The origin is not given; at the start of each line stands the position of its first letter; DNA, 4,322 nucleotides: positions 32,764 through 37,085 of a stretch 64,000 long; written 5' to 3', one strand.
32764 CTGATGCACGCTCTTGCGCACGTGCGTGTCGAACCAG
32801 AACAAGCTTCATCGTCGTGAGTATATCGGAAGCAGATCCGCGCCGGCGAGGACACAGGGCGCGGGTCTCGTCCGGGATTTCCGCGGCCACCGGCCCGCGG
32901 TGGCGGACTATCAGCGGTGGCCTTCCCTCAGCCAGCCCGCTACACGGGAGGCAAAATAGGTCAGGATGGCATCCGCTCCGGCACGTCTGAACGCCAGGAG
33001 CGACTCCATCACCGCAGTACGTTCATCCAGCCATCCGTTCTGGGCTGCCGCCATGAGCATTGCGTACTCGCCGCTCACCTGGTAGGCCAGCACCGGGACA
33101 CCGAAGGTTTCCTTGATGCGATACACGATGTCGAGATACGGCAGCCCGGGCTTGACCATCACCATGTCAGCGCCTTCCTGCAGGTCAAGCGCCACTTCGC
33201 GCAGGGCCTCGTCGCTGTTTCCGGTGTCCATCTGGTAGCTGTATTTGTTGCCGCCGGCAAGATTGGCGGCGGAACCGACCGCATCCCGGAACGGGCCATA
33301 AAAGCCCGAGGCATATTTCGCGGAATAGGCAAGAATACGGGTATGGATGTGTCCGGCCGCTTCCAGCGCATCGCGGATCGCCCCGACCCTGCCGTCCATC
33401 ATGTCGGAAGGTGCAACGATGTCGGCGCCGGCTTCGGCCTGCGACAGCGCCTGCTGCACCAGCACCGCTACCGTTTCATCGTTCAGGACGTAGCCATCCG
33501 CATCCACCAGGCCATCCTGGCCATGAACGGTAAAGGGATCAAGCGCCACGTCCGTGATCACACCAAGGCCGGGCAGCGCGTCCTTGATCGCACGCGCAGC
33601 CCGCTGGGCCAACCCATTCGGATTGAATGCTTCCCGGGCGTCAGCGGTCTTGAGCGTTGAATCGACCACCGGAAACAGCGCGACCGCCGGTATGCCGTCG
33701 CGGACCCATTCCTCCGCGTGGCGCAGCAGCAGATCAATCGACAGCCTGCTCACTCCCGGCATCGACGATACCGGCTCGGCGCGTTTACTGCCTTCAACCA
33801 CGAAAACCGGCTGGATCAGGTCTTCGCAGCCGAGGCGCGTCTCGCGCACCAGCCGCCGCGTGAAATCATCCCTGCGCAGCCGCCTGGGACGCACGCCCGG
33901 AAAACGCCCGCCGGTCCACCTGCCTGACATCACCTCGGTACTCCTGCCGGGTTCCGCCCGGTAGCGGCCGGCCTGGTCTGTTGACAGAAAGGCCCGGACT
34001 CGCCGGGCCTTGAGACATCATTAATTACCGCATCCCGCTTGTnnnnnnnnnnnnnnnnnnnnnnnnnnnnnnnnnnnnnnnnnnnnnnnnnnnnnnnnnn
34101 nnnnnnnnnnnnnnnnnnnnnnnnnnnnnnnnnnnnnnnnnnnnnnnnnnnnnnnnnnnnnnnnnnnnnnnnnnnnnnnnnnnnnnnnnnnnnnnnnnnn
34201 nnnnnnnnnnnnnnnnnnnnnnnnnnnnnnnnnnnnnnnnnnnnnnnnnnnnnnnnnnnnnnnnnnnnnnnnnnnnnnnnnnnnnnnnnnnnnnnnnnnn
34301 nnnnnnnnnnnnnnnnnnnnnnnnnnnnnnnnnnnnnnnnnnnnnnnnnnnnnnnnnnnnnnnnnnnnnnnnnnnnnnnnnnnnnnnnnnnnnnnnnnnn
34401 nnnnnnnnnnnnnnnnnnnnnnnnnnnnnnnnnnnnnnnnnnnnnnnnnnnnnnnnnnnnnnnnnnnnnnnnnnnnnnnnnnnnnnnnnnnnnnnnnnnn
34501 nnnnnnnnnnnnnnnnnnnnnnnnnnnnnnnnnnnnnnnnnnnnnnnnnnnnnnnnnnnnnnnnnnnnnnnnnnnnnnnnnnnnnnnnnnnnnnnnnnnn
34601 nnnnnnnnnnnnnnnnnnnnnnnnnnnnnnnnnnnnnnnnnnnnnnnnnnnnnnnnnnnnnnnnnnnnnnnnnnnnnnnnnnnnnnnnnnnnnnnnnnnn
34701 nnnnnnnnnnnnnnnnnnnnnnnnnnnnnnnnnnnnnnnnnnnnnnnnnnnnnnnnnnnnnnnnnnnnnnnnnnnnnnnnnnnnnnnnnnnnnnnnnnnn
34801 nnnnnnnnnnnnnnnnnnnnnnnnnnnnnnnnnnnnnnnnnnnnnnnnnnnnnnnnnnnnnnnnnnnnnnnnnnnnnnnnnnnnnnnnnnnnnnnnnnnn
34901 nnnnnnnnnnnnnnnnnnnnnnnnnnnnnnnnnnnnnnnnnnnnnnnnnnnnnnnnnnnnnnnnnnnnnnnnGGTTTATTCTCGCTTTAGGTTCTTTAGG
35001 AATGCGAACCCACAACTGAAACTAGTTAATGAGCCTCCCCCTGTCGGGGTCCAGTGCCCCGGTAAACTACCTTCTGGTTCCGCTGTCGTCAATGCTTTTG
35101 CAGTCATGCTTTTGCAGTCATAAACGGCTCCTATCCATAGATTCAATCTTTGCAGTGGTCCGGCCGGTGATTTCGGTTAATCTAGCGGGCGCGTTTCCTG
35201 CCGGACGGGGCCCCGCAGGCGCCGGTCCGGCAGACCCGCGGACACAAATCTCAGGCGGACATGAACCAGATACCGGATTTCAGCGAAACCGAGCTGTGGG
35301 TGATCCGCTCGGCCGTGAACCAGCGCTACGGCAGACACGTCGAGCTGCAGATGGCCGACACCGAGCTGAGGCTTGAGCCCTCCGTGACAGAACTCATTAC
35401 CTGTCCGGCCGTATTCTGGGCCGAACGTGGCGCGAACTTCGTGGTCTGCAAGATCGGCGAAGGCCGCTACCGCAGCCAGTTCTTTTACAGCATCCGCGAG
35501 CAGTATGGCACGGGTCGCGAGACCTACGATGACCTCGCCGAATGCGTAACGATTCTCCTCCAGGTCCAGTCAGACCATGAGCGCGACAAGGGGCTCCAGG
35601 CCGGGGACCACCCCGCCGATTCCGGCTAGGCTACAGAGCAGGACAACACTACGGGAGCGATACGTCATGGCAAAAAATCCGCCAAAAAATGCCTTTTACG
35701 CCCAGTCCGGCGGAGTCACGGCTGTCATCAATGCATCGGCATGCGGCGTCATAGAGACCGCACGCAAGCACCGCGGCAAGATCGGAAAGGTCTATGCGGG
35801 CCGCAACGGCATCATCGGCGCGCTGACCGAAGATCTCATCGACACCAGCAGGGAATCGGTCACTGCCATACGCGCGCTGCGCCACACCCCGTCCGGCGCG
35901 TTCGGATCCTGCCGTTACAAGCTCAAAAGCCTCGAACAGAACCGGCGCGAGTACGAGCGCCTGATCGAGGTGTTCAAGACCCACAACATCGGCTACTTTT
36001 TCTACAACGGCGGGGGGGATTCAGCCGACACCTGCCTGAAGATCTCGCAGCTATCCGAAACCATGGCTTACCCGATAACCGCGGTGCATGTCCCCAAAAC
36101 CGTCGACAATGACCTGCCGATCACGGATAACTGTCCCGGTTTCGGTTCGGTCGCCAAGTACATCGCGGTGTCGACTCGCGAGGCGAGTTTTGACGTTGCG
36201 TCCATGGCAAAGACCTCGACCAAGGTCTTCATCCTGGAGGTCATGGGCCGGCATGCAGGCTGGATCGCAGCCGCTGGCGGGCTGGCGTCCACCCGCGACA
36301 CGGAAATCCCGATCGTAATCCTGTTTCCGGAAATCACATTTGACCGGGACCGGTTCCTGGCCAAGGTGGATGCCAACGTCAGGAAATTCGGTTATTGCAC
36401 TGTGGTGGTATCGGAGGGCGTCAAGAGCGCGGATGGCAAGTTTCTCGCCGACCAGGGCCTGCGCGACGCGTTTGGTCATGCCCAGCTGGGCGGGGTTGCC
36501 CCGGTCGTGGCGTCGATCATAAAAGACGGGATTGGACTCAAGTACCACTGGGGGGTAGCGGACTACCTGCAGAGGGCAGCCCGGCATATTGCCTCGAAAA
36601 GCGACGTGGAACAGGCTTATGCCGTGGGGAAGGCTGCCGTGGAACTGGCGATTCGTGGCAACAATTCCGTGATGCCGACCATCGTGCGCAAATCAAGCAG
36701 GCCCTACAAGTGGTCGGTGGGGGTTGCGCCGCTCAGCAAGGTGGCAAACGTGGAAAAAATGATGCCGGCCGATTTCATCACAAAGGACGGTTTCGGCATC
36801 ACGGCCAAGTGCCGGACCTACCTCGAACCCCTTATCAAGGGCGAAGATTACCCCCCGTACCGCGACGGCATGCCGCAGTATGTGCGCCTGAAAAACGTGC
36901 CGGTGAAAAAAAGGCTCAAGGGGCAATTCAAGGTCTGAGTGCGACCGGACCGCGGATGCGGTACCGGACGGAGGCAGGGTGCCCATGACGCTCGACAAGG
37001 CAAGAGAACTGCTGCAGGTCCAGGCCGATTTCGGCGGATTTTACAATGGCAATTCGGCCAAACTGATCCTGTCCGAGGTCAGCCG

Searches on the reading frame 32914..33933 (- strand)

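Call 46: search_protein_families(library=pfam, proteins=[window:32914-33933:-], max_evalue=0.00001)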
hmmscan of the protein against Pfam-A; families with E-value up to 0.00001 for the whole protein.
window:32914-33933:- (340 aa): 1 family
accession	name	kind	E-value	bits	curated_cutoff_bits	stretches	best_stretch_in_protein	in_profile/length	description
PF00490.27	ALAD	-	2.9e-137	457.5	24.6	1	15-334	3-317/317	Delta-aminolevulinic acid dehydratase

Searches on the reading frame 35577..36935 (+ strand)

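Call 46: search_protein_families(library=pfam, proteins=[window:35577-36935:+], max_evalue=0.00001)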
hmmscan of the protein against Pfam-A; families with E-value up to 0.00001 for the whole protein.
window:35577-36935:+ (453 aa): 1 family
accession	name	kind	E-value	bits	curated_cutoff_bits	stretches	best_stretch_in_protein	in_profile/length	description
PF00365.25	PFK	-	7.5e-46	157.1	30.9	1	42-323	5-273/277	Phosphofructokinase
